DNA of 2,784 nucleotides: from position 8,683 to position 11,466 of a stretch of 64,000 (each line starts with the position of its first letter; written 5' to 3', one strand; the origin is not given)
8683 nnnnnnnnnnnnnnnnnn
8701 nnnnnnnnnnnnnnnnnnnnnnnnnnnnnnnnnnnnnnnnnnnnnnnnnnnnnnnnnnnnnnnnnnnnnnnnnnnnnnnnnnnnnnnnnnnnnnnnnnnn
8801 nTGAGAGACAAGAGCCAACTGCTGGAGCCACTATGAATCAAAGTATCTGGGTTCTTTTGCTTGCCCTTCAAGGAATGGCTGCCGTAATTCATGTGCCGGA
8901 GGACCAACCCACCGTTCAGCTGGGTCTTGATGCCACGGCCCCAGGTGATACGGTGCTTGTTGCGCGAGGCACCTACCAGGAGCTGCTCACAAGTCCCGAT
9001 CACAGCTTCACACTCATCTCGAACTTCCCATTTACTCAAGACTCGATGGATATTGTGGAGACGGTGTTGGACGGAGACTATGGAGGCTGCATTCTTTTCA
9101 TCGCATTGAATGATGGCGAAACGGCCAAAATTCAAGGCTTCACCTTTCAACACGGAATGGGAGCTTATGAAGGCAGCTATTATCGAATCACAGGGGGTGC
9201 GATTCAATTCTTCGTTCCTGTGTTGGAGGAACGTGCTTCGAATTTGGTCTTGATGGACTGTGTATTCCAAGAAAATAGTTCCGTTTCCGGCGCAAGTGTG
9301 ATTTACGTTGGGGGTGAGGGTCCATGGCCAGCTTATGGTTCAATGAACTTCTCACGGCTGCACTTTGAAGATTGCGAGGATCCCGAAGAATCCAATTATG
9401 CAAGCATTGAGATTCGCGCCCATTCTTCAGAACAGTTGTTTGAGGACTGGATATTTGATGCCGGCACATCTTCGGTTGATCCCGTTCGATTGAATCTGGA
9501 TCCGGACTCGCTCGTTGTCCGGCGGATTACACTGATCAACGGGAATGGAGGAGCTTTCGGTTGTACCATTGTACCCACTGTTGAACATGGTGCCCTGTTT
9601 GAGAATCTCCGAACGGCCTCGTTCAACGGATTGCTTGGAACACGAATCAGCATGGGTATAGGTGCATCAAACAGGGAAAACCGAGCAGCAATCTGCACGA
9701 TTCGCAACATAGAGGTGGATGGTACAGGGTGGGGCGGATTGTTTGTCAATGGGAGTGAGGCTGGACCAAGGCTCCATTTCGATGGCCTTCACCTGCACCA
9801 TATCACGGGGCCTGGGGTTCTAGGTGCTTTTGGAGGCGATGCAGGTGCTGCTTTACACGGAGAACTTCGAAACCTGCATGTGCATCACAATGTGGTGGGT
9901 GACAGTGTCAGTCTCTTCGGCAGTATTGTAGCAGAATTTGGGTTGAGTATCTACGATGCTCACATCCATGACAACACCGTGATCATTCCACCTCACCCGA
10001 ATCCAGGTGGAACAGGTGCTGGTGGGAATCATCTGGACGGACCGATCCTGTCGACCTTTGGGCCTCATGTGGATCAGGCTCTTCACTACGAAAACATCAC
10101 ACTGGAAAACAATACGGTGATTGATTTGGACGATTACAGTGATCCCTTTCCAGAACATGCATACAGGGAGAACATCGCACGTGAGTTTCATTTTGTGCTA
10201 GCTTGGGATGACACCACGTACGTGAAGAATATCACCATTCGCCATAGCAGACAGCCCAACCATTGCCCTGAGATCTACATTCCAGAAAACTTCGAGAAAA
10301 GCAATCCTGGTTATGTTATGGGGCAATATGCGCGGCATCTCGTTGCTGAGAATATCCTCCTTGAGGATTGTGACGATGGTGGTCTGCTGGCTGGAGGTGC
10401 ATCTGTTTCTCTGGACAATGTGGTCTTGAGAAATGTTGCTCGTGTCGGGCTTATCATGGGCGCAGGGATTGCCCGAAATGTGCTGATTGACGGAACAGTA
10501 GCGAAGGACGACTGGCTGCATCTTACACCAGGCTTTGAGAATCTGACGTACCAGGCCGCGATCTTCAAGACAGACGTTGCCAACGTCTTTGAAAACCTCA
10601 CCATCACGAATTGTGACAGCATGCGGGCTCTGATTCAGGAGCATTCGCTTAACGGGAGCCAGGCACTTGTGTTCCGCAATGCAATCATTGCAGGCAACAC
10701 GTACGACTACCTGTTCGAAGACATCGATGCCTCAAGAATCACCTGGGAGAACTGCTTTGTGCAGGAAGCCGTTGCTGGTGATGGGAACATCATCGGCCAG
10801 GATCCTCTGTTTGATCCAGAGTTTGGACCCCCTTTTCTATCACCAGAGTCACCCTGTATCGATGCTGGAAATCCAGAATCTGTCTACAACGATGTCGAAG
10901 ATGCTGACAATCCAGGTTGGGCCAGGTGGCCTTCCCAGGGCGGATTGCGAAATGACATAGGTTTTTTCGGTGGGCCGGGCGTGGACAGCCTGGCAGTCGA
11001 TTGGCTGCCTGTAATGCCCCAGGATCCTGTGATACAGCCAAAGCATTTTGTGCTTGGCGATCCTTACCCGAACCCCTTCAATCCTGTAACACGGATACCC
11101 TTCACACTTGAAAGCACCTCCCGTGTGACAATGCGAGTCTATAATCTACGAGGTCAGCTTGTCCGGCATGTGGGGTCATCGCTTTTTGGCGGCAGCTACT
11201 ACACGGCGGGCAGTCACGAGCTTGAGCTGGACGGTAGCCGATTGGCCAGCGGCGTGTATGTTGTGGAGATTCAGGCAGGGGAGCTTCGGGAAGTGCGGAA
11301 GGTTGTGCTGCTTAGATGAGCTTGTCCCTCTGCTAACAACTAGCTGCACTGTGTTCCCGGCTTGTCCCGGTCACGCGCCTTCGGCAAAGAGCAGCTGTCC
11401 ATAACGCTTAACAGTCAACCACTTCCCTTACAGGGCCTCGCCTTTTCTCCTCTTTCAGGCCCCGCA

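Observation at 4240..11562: A 7.3 kb low-GC island encoding two giant T9SS-secreted beta-helix proteins and lacking the host octamer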

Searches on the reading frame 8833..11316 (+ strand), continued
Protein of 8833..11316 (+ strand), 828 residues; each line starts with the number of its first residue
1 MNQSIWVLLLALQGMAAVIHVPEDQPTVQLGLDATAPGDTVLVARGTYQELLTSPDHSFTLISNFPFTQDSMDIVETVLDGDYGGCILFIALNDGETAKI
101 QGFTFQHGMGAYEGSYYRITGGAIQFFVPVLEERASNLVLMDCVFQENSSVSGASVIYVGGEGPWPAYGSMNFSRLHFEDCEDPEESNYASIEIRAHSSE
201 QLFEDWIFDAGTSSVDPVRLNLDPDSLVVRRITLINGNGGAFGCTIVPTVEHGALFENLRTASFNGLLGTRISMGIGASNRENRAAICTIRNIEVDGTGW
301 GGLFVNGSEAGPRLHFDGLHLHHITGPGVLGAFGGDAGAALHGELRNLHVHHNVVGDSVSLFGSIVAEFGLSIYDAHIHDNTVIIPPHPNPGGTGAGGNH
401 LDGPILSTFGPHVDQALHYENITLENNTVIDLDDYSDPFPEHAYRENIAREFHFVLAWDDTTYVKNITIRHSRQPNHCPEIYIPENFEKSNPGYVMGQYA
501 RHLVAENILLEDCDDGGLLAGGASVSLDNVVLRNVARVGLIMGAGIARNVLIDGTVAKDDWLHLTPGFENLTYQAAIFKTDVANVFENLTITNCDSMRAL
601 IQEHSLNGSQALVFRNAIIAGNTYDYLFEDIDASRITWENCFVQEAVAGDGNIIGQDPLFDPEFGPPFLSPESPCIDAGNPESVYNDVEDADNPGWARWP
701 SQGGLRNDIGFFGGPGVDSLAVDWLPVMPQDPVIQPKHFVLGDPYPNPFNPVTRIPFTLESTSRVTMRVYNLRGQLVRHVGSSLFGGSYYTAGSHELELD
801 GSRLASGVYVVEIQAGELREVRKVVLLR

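Call 84: find_encoding_contigs(protein=P0021, flank=10000, max_places=4)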
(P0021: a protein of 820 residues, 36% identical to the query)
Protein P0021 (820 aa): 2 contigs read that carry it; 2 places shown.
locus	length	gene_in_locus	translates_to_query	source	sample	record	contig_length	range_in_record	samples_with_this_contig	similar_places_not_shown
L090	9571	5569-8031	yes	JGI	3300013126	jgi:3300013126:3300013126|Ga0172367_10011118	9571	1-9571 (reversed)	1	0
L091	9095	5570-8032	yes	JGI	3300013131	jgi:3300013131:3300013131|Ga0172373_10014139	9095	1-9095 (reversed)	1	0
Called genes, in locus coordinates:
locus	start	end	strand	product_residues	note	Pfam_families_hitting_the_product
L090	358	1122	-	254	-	PF12762:DDE_Tnp_IS1595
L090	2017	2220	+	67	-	-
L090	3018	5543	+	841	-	-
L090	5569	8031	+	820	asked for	PF18962:Por_Secre_tail (weak)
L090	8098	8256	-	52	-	-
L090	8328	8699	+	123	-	-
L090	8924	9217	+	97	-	-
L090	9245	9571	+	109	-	?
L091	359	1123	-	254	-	PF12762:DDE_Tnp_IS1595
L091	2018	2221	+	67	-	-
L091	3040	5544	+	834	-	-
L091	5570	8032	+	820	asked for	PF18962:Por_Secre_tail (weak)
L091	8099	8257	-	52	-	-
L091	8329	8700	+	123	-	-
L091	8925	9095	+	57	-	?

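Call 95: search_dna_similar(query=window:8833-11316:+, collection=phages, mode=protein, max_rows=8)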
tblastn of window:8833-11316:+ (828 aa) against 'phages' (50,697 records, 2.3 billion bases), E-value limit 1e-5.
No match.

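Call 96: search_dna_similar(query=window:8833-11316:+, collection=plasmids, mode=protein, max_rows=8)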
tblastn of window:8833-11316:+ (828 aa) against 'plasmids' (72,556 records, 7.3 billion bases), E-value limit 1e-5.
Records with a match: 1; places in all: 1; records where one place covers at least 80% of the query: 0.
Best place of each record, by identity: <60% 1.
By first word of the organism name: Rhodothermus 1.
By predicted mobility (MOB-suite, as given by PLSDB): non-mobilizable 1.
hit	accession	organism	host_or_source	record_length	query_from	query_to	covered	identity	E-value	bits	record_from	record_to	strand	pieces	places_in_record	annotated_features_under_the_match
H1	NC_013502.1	Rhodothermus marinus DSM 4252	-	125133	718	828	13%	32.8%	7e-8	64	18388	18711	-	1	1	FG-GAP-like repeat-containing protein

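Call 97: find_related_loci(query=A5, collection=viral_contigs, flank=5000)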
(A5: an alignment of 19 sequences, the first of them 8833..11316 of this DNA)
Query A5 (828 aa) in viral_contigs; peptide patterns used: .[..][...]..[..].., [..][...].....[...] (x = any residue, [..] = any of these).
132 stretches matched a pattern, but none encodes a relative of the query by tblastn (E <= 1e-3).

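Call 105: search_protein_families(library=phrogs, proteins=[window:8833-11316:+], max_evalue=0.001)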
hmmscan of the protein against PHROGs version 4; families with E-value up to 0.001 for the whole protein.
window:8833-11316:+ (828 aa): 0 families

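Call 106: search_protein_families(library=padloc, proteins=[window:8833-11316:+], max_evalue=0.001)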
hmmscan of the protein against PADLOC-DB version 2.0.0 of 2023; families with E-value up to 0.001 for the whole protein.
window:8833-11316:+ (828 aa): 0 families

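Call 107: search_solved_structures(query=A5, max_evalue=1)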
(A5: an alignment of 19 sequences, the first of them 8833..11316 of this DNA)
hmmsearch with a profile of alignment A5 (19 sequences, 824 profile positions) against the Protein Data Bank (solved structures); distinct sequences matched with E-value up to 1: 0.

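Call 108: search_protein_families(library=pfam, alignment_id=A5, max_evalue=0.01)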
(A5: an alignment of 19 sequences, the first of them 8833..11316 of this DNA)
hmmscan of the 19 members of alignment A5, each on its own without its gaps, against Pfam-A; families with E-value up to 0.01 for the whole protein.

A. member 1, window:8833-11316:+ (828 aa): 1 family
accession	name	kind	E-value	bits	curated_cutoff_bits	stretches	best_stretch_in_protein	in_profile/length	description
PF18962.6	Por_Secre_tail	-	4.2e-09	37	27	1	745-825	2-74/75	Secretion system C-terminal sorting domain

B. families by the number of members that match (of 19 scanned): 3 families
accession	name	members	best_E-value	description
PF18962.6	Por_Secre_tail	15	2.1e-09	Secretion system C-terminal sorting domain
PF13229.12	Beta_helix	5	3.6e-08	Right handed beta helix region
PF13860.13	FlgD_ig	4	2.3e-05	FlgD Ig-like domain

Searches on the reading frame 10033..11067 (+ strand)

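Call 27: search_protein_families(library=pfam, proteins=[window:10033-11067:+], max_evalue=10)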
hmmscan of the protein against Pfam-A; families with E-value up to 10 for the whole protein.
window:10033-11067:+ (345 aa): 2 families
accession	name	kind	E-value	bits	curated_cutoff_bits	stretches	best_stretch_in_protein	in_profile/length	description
PF13229.12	Beta_helix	-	0.025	14.6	25.9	1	121-244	7-111/158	Right handed beta helix region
PF07413.16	Herpes_UL37_2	-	0.11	12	25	1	178-223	11-56/334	Betaherpesvirus immediate-early glycoprotein UL37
